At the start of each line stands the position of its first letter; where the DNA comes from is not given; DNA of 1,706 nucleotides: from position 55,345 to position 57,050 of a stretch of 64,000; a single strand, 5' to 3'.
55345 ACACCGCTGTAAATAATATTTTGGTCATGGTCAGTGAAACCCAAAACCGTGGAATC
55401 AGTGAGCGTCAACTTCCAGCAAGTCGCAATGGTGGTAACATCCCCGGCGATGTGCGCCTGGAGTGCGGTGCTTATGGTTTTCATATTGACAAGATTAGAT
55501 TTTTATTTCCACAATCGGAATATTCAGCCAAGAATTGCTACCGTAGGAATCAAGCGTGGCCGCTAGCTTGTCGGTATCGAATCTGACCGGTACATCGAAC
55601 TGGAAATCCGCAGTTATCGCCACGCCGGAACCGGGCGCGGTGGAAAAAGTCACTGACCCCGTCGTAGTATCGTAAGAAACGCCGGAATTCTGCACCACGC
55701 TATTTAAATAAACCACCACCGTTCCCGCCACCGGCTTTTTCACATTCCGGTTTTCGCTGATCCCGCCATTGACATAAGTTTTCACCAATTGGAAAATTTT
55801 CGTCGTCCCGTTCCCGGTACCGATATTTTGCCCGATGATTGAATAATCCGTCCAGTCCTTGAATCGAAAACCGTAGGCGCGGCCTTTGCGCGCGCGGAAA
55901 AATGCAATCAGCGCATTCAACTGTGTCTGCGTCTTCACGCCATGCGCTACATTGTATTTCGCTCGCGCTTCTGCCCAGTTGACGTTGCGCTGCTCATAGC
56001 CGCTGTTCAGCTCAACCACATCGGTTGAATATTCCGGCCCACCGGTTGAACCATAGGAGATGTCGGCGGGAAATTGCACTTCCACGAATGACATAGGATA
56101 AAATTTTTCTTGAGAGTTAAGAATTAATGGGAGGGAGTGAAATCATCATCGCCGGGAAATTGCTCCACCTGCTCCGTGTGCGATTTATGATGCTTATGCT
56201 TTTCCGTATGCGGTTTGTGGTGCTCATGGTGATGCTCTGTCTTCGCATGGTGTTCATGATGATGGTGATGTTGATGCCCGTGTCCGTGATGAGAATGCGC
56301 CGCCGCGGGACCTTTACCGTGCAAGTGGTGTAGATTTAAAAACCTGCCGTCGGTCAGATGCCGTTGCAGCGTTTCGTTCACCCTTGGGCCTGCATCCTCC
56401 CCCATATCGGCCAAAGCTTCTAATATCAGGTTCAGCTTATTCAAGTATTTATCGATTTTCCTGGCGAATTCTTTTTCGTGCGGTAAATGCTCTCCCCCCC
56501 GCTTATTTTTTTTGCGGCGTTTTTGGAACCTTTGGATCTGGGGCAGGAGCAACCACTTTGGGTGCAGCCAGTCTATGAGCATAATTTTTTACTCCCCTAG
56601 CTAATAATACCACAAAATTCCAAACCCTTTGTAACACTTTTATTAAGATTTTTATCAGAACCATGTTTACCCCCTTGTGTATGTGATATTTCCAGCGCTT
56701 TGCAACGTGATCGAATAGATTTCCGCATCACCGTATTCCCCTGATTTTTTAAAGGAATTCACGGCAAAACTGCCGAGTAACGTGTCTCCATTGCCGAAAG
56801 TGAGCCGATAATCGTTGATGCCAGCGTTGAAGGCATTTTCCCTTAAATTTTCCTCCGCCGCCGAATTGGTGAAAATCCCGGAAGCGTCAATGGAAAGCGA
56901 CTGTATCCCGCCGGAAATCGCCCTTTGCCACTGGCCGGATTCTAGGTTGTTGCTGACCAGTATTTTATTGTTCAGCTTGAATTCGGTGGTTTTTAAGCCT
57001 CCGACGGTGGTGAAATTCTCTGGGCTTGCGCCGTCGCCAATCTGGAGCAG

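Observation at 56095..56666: A histidine-rich 152-aa protein occupies the slot where the tail chaperone and tape-measure genes should be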

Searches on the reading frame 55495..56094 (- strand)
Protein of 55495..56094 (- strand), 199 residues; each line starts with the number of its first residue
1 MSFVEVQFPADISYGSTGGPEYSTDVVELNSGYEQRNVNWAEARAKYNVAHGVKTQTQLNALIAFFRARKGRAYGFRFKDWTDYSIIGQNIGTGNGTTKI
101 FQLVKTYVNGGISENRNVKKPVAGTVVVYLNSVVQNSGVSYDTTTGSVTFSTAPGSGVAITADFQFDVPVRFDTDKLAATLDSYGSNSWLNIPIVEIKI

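Call 5: search_protein_families(library=pfam, max_evalue=0.1, proteins=[window:55495-56094:-])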
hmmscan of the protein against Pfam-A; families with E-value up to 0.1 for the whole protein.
window:55495-56094:- (199 aa): 2 families
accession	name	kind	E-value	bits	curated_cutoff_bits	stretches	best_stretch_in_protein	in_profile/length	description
PF09343.15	DUF2460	-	9.5e-78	260.8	30.4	1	5-198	2-205/205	Conserved hypothetical protein 2217 (DUF2460)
PF05939.18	Phage_min_tail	-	0.095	13.5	39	0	11-77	6-73/108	Phage minor tail protein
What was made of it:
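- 55495..56094 (-): g12, distal tail protein (DUF2460), downstream neighbour. It starts 29 nt after the stop of the His ORF. PF09343 at E 9.5e-78 (call 5).
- Checked: The g12-like ORF 55495-56094(-) matches PF09343 DUF2460 at E 9.5e-78 (call 5).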

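Call 6: search_protein_families(library=phrogs, max_evalue=0.1, proteins=[window:55495-56094:-])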
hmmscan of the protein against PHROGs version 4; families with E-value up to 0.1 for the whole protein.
window:55495-56094:- (199 aa): 6 families
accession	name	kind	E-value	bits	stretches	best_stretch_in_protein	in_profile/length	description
phrog_2913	-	other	1.5e-79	268.6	1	1-198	102-298/306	glycoside hydrolase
phrog_11431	-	head and packaging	0.00021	21.1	1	121-166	102-149/578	virion structural protein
phrog_2885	-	tail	0.00037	17.9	1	95-157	3690-3755/4179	baseplate wedge subunit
phrog_19195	-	head and packaging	0.002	16.8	1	115-158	35-79/1425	virion structural protein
phrog_18789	-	unknown function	0.015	16.6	1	134-161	31-58/60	-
phrog_18673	-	tail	0.021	15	1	117-160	38-81/373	tail fiber protein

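Call 9: list_cluster_members(proteins=[P0001, window:55495-56094:-, window:56667-57077:-])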
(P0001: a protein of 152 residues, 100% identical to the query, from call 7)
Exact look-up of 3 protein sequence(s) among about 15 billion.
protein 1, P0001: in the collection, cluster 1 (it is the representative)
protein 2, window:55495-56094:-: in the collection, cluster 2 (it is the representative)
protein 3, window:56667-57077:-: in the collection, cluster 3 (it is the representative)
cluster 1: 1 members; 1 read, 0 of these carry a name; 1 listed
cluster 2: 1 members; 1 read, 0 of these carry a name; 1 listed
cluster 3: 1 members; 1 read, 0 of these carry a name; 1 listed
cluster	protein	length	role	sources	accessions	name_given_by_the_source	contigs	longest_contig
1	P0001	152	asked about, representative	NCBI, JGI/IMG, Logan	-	-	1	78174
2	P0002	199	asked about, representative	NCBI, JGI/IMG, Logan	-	-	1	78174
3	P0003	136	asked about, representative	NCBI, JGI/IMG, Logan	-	-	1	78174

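Call 10: find_related_loci(query=window:55495-56094:-, collection=genome_contigs, flank=8000)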
Query window:55495-56094:- (199 aa) in genome_contigs; peptide patterns used: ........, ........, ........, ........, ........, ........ (x = any residue, [..] = any of these).
345 stretches matched a pattern; 289 encode a relative of the query (tblastn E <= 1e-3); the best 80 are kept; 80 distinct loci.
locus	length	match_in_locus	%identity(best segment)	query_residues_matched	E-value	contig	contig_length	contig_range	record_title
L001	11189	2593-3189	69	1-199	8e-98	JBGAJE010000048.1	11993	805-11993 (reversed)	MAG: Rickettsiales bacterium isolate MAG_MBR_H125.1 MBRH125-1_opera_contig_8972, whole genome shotgun sequence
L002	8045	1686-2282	70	1-199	1e-97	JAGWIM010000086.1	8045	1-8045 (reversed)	MAG: Pseudomonadota bacterium isolate REEB114 contig-150_12406, whole genome shotgun sequence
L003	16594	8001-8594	69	2-199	1e-95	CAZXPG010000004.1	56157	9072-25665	MAG TPA_asm: uncultured Rickettsiales bacterium isolate SRP329715_co2_363 genome assembly, contig: NODE_1160_length_5615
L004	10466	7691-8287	67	1-199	2e-93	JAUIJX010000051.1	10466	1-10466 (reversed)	MAG: Alphaproteobacteria bacterium isolate Co_bin.335 NODE_35455_length_10466_cov_0.935680, whole genome shotgun sequenc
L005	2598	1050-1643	67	1-198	9e-96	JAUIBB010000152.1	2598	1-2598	MAG: Alphaproteobacteria bacterium isolate 6_bin.22 NODE_44245_length_2598_cov_0.966006, whole genome shotgun sequence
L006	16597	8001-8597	67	1-199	9e-93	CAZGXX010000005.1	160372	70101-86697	MAG TPA_asm: uncultured Azospirillum sp. isolate SRP296810_co1_155 genome assembly, contig: NODE_84_length_160372_cov_10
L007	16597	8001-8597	67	1-199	1e-92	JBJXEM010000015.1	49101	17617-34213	MAG: Rickettsiales bacterium isolate P.bin.123 k127_2992961, whole genome shotgun sequence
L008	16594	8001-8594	65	1-198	2e-92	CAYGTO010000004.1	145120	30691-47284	MAG TPA_asm: uncultured Azospirillaceae bacterium isolate ERP117304_co2_77 genome assembly, contig: NODE_115_length_1451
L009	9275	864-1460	66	1-199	3e-92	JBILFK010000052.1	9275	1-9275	MAG: Rickettsiales bacterium isolate ME2016-08-10_3300042547_group7_bin69 Rohwer_bin1994_scaffold_4929_c1, whole genome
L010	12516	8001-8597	66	1-199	2e-91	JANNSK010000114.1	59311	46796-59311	MAG: Alphaproteobacteria bacterium isolate SOY_31_metabat_223 SOY_31_k141_808587, whole genome shotgun sequence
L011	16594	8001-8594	67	1-199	2e-91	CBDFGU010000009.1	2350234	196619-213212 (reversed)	MAG: Rickettsiales bacterium isolate 65efd935-89ef-4d18-82de-10c37dfece6b genome assembly, contig: chromosome_2, whole g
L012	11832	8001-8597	66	1-199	3e-91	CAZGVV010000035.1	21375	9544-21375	MAG TPA_asm: uncultured Rickettsiales bacterium isolate SRP170004_co1_620 genome assembly, contig: NODE_3763_length_2137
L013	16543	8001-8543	73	18-198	1e-90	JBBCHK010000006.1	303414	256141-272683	MAG: Alphaproteobacteria bacterium isolate S6_conc_bin.97 s2156.ctg002157l, whole genome shotgun sequence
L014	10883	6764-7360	70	1-199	2e-90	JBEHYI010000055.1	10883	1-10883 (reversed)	MAG: Pseudomonadota bacterium isolate ESF1.bin.40 NODE_6792_length_10883_cov_3.924054, whole genome shotgun sequence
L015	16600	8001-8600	67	1-199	2e-90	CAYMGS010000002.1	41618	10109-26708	MAG TPA_asm: uncultured Rickettsiales bacterium isolate SRP141376_co5_127 genome assembly, contig: NODE_2073_length_4161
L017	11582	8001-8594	65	2-199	6e-90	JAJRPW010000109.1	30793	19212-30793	MAG: Alphaproteobacteria bacterium isolate Dive100_bin10.126 k141_722688, whole genome shotgun sequence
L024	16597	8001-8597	63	1-199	4e-88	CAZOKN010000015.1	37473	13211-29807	MAG TPA_asm: uncultured Rickettsiaceae bacterium isolate SRP286056_co1_34 genome assembly, contig: NODE_1153_length_3747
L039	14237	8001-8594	65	2-199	2e-85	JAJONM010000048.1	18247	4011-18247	MAG: Rickettsiaceae bacterium isolate C_No_T20_B_bin.41 scaffold_3112, whole genome shotgun sequence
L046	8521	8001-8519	74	1-174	2e-83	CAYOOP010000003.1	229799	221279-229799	MAG TPA_asm: uncultured Rickettsiales bacterium isolate SRP150892_co1_88 genome assembly, contig: NODE_23_length_229799_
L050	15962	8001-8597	62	1-199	4e-83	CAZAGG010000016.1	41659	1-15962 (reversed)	MAG TPA_asm: uncultured Rickettsiales bacterium isolate SRP290908_co2_23 genome assembly, contig: NODE_1090_length_41659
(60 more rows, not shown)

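Call 14: search_protein_families(library=pfam, max_evalue=0.1, proteins=[L017:6660-7202:+, L017:7204-7719:+, L017:7723-7887:+, L050:5337-5741:+, L050:6686-7243:+, L050:7348-7920:+, L024:6358-6864:+, L024:6981-7361:+, L024:7369-7887:+, L039:7367-7897:+])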
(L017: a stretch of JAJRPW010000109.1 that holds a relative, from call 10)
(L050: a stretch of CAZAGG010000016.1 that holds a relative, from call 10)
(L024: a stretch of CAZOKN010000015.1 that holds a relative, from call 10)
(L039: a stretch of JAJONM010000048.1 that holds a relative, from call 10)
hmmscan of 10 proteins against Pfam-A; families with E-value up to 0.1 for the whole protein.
L017:6660-7202:+ (180 aa): 1 family
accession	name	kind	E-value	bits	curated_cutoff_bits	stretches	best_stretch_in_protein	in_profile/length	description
PF17536.7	Mx_ML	-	0.0052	17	25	1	64-124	56-116/149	Matrix and Matrix long proteins N-terminal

L017:7204-7719:+ (171 aa): 1 family
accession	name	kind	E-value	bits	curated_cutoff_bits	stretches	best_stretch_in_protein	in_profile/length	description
PF14361.12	RsbRD_N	-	0.037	15.2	24.3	1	17-55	14-53/104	RsbT co-antagonist protein rsbRD N-terminal domain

L017:7723-7887:+ (54 aa): 0 families

L050:5337-5741:+ (134 aa): 1 family
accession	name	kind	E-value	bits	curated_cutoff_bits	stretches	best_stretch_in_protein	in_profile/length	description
PF11836.14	Phage_TAC_11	-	3.6e-12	46.6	27.8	1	35-128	1-94/96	Phage tail tube protein, GTA-gp10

L050:6686-7243:+ (185 aa): 1 family
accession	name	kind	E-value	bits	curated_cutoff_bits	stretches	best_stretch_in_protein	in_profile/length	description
PF09718.15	Tape_meas_lam_C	-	0.051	14.1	23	0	28-69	18-59/76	Lambda phage tail tape-measure protein (Tape_meas_lam_C)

L050:7348-7920:+ (190 aa): 2 families
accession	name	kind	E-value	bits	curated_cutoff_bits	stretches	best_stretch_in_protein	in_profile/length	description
PF01706.21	FliG_C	-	0.012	16.3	23.3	0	53-83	33-63/108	FliG C-terminal domain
PF16468.10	DUF5049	-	0.013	15.8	28.7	1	78-113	4-39/57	Domain of unknown function (DUF5049)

L024:6358-6864:+ (168 aa): 1 family
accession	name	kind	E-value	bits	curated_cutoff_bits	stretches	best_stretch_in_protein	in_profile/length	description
PF18688.6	DUF5638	-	0.031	15.1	39.8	0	119-158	37-76/104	Family of unknown function (DUF5638)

L024:6981-7361:+ (126 aa): 0 families

L024:7369-7887:+ (172 aa): 3 families
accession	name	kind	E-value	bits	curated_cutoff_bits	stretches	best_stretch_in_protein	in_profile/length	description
PF06127.16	Mpo1-like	-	0.0025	18.4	24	1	18-50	53-85/95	2-hydroxy-palmitic acid dioxygenase Mpo1-like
PF11458.13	Mistic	-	0.0046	17.4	26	0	58-89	34-64/74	Membrane-integrating protein Mistic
PF23586.2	Beta-prop_NWD2_C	-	0.034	13.7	33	1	98-125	262-289/341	NWD2 C-terminal beta-propeller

L039:7367-7897:+ (176 aa): 1 family
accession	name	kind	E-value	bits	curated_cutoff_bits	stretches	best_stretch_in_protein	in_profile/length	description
PF23586.2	Beta-prop_NWD2_C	-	0.067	12.8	33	0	107-133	265-290/341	NWD2 C-terminal beta-propeller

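Call 16: find_encoding_contigs(protein=window:55495-56094:-, flank=10000, max_places=4)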
Protein window:55495-56094:- (199 aa): no gene with exactly this product is on record in the collection.

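Call 24: search_protein_families(library=pfam, max_evalue=0.01, proteins=[L006:5188-6828:+, L006:6988-7917:+, L006:3366-5108:+, L011:5062-6882:+, L011:6943-7923:+, L011:3204-4967:+, L024:4073-6181:+, L039:4263-6188:+, L046:5455-6981:+, L046:6978-7955:+])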
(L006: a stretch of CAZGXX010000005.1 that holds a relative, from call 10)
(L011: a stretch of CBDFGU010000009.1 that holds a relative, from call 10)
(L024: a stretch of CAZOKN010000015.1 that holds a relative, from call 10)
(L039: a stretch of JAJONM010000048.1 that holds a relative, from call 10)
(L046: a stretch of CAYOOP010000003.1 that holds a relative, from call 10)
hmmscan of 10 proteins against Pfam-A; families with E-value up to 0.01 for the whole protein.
L006:5188-6828:+ (546 aa): 1 family
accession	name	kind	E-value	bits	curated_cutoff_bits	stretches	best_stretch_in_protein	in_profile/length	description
PF12732.12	YtxH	-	0.0062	17.4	37.5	1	299-339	4-44/71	YtxH-like protein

L006:6988-7917:+ (309 aa): 0 families

L006:3366-5108:+ (580 aa): 0 families

L011:5062-6882:+ (606 aa): 0 families

L011:6943-7923:+ (326 aa): 0 families

L011:3204-4967:+ (587 aa): 0 families

L024:4073-6181:+ (702 aa): 1 family
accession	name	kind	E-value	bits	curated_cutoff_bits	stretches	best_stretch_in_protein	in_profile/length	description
PF08719.17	NADAR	-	3.3e-23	83.1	35.1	1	89-248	9-162/163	NADAR domain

L039:4263-6188:+ (641 aa): 0 families

L046:5455-6981:+ (508 aa): 0 families

L046:6978-7955:+ (325 aa): 0 families

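Call 25: search_protein_families(library=phrogs, max_evalue=0.01, proteins=[L006:5188-6828:+, L006:6988-7917:+, L006:3366-5108:+, L011:5062-6882:+, L011:6943-7923:+, L011:3204-4967:+, L017:6660-7202:+, L039:4263-6188:+, L050:6686-7243:+, L050:7348-7920:+])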
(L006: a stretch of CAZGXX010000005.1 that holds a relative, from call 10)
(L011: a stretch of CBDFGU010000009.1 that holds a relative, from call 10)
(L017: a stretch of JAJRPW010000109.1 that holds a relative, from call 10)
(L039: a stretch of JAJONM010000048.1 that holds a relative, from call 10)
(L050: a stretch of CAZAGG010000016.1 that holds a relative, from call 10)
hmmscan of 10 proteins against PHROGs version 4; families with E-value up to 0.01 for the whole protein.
L006:5188-6828:+ (546 aa): 0 families

L006:6988-7917:+ (309 aa): 0 families

L006:3366-5108:+ (580 aa): 0 families

L011:5062-6882:+ (606 aa): 0 families

L011:6943-7923:+ (326 aa): 0 families

L011:3204-4967:+ (587 aa): 0 families

L017:6660-7202:+ (180 aa): 0 families

L039:4263-6188:+ (641 aa): 1 family
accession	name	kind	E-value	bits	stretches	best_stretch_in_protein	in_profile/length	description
phrog_7928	-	unknown function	0.008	17.1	0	113-135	34-56/63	-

L050:6686-7243:+ (185 aa): 7 families
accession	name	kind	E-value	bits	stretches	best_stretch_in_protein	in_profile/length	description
phrog_30701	-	unknown function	2.3e-14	54.6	1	4-183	8-183/188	-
phrog_10574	-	tail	2.4e-09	37.5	1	79-145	513-578/640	tail length tape measure protein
phrog_33680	-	unknown function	1.8e-07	30.7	1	109-149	631-671/726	-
phrog_1538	-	tail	5.6e-07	29.6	1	103-147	702-745/811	tail length tape measure protein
phrog_38390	-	tail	4.7e-06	25.9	1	26-185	859-1029/1029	tail length tape measure protein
phrog_9807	-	tail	7.1e-05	21.3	1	143-183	1926-1966/1972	tail length tape measure protein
phrog_3779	-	tail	0.0016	17.5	1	110-171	1135-1203/1225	tail length tape measure protein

L050:7348-7920:+ (190 aa): 1 family
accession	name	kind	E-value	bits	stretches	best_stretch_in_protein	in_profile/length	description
phrog_8677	-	unknown function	0.0052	17.5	1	76-113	2-39/58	-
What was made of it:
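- On Tape measure protein (GTA-type short tape measure): The same approach recognises L050's 185-aa tape measure (PHROG hits down to 2.4e-9; call 25).
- The slot is a hot spot for unrelated genes in relatives (calls 14, 24, 25).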

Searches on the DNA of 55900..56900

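Call 54: search_rna_families(source=window, start=55900, end=56900, threshold=evalue, max_evalue=1)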
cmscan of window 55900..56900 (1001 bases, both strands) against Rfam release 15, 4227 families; matches with E-value up to 1: 0.
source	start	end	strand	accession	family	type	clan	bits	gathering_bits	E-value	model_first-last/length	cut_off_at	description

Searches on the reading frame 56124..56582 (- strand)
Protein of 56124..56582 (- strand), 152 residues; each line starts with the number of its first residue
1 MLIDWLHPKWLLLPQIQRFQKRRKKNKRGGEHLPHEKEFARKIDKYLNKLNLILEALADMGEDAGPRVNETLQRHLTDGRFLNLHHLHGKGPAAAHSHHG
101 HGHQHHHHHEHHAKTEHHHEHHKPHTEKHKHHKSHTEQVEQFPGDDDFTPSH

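Call 5: search_protein_families(library=pfam, max_evalue=0.1, proteins=[window:56124-56582:-])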
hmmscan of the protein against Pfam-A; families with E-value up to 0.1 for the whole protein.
window:56124-56582:- (152 aa): 0 families

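Call 6: search_protein_families(library=phrogs, max_evalue=0.1, proteins=[window:56124-56582:-])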
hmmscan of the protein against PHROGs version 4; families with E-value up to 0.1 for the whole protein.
window:56124-56582:- (152 aa): 0 families

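Call 7: find_homologous_proteins(query=window:56124-56582:-, max_evalue=0.01)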
Query window:56124-56582:- (152 aa): 1 proteins with E <= 0.01 among 14 candidates.
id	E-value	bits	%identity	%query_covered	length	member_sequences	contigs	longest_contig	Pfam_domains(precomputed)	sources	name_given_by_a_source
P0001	3.1e-95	335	100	100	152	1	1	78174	-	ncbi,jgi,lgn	-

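Call 8: find_encoding_contigs(protein=window:56124-56582:-, flank=10000, max_places=6)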
Protein window:56124-56582:- (152 aa): no gene with exactly this product is on record in the collection.
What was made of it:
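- Tried and rejected: The His ORF and g12 are not in the contig index (calls 8, 16), so the rest of the 78-kb source contig could not be fetched.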

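Call 39: predict_structure(protein=window:56124-56582:-)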
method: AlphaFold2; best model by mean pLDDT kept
length: 152 residues; sequences in the alignment: 1
mean_pLDDT: 55.9   pTM: 0.29
mean pLDDT of the five models: 55.9, 55.7, 53.8, 51.6, 50.1
residues with pLDDT >= 90: 0; 70-90: 31; 50-70: 60; < 50: 61
segments of 3 or more residues with pLDDT < 50: 1-10, 84-103, 105-112, 114-122, 125-127, 150-152
pLDDT, mean of each block of 10 residues (from residue 1): 43 63 66 64 78 74 69 67 47 37 42 45 45 51 51 45
secondary structure, 60 per line:
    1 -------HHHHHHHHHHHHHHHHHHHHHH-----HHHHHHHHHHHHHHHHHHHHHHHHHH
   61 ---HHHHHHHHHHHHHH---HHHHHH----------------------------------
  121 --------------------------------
elements in order: H8-29 H35-60 H64-77 H81-86
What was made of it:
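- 56310..56507 (-): Conserved helical domain of the His-rich protein (residues 26-91 of the annotated ORF, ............HLHGKG). It includes a three-heptad coiled-coil pattern (F39 I43 Y46 L50 I53 L57 M60). AlphaFold2 single-sequence model gives helices 35-60, 64-77 and 81-86 at pLDDT 64-78 (call 39).
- On Tape measure protein (GTA-type short tape measure): Helices 8-29, 35-60, 64-77 and 81-86 at low confidence (call 39).
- Helical N-half and disordered C-half (call 39).
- Tried and rejected: The AlphaFold2 single-sequence model was too weak (pLDDT 56) to justify a fold search (call 39).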

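Call 43: search_solved_structures(query=window:56124-56582:-, max_evalue=1)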
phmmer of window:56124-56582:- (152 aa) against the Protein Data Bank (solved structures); distinct sequences matched with E-value up to 1: 4.
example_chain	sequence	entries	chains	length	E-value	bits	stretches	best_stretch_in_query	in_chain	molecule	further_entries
9rvg_A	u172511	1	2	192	0.0011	22.8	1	42-109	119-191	Monofunctional chorismate mutase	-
8vym_A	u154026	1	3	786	0.052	17.3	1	37-117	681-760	Envelope glycoprotein B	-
8vyn_A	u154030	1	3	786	0.052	17.3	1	37-117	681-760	Envelope glycoprotein B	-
3s84_A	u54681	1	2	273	0.48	14.1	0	31-77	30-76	Apolipoprotein A-IV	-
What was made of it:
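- On His-rich metal-binding proteins (Hpn-like, ZrgA): PDB hits at or above E 0.001 are unrelated helical proteins (call 43).
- Tried and rejected: PDB sequence search gave only unrelated helical proteins (call 43).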

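Call 44: search_protein_families(library=ncbifam, max_evalue=1, proteins=[window:56124-56582:-])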
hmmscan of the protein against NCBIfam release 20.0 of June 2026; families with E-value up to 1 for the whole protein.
window:56124-56582:- (152 aa): 1 family
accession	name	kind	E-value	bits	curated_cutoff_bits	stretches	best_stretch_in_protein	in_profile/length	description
NF047873.1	ZrgA_Zn_trans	equivalog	0.002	17.8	185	1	29-137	54-157/213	zinc uptake protein ZrgA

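Call 84: search_dna_similar(query=window:56124-56507:-, collection=phages, mode=protein, max_evalue=1, max_rows=10)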
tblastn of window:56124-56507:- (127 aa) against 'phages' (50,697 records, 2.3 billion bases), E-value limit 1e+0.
No match.

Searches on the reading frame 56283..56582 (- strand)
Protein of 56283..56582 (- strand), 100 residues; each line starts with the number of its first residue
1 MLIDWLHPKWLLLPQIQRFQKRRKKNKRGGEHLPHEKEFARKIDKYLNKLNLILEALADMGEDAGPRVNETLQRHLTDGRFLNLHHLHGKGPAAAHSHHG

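Call 26: search_protein_representatives(protein=window:56283-56582:-)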
Query: 100 residues. Proteins with E-value up to 0.001 (for the whole library): 1; up to 1e-10: 1; up to 1e-30: 1. The best 1 are listed.
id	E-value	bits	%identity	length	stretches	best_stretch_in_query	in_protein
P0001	1.6e-61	221.7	100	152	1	1-100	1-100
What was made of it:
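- The protein is an orphan in 15 billion proteins (calls 7, 26).
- Tried and rejected: The word-indexed search of 5.8 billion proteins and the exhaustive HMMER search of 1.84 billion representatives (residues 1-100) found only the protein itself (calls 7, 26).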
